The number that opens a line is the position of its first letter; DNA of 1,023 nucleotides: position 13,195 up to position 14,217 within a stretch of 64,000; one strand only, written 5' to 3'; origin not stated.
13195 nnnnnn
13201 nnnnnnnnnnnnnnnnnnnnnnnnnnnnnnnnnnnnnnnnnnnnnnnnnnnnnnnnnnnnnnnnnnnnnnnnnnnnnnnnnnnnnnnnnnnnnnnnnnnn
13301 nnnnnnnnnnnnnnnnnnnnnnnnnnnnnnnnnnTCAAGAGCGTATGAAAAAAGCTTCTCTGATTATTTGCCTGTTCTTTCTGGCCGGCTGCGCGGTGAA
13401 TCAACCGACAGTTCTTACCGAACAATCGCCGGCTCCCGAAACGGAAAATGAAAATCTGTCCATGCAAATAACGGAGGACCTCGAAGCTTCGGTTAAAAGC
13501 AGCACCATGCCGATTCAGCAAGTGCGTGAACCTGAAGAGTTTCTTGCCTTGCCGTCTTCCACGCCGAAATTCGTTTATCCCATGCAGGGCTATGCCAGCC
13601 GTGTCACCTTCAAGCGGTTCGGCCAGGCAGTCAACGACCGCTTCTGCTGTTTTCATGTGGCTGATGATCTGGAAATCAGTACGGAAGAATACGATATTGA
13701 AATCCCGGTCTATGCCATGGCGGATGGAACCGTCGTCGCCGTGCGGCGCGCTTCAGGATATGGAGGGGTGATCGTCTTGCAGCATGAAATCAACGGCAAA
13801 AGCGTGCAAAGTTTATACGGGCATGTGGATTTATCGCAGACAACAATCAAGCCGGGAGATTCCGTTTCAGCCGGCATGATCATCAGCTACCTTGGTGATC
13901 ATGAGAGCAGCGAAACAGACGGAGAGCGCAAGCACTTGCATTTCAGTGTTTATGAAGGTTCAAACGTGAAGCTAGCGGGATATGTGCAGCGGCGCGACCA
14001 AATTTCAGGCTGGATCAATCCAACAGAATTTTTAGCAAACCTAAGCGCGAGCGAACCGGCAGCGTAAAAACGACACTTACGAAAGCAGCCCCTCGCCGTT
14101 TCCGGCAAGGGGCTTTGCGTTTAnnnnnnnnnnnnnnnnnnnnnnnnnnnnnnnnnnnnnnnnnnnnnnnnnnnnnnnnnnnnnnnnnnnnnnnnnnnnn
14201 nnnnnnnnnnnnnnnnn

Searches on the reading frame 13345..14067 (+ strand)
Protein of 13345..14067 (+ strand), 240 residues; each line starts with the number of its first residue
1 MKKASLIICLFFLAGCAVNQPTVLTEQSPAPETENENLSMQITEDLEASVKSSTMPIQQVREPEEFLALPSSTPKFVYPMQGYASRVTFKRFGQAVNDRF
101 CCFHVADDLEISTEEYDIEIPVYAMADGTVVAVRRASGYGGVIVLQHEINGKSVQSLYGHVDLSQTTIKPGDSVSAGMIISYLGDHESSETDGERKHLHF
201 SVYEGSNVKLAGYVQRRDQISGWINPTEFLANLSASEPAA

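Call 17: search_protein_families(library=pfam, proteins=[window:13345-14067:+], max_evalue=0.01)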
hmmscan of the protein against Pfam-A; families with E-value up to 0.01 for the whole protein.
window:13345-14067:+ (240 aa): 1 family
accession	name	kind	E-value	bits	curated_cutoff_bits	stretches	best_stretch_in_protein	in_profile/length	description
PF01551.29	Peptidase_M23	-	2.9e-16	59.9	28.7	1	120-205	14-90/96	Peptidase family M23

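Call 71: find_related_loci(query=window:13345-14064:+, collection=metagenome_contigs, flank=10000)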
Query window:13345-14064:+ (240 aa) in metagenome_contigs; peptide patterns used: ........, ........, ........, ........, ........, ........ (x = any residue, [..] = any of these).
576 stretches matched a pattern; 455 encode a relative of the query (tblastn E <= 1e-3); the best 80 are kept; 80 distinct loci.
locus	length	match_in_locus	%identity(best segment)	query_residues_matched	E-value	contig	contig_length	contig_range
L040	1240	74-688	42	5-239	7e-62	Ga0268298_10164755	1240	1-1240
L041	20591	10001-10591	42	9-230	3e-52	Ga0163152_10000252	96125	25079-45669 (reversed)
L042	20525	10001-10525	45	60-230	1e-48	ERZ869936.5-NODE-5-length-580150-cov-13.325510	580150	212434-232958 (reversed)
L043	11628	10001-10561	40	15-230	1e-48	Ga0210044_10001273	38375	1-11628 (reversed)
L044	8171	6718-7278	40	15-230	1e-48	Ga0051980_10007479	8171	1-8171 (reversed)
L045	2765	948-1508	40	15-230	1e-48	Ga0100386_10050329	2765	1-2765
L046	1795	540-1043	46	63-230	3e-48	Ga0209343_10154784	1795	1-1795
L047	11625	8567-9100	44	49-230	2e-47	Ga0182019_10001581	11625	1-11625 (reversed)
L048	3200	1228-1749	45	63-236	5e-46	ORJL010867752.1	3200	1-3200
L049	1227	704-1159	46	79-232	9e-48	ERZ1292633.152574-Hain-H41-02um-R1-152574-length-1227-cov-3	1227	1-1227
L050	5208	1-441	48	82-230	3e-45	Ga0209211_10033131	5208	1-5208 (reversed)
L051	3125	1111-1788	36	1-233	2e-44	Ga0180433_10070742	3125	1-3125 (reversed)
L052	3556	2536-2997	46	75-230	3e-44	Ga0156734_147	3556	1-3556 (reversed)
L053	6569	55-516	46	75-230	2e-44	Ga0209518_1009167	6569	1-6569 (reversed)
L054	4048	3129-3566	46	79-226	3e-44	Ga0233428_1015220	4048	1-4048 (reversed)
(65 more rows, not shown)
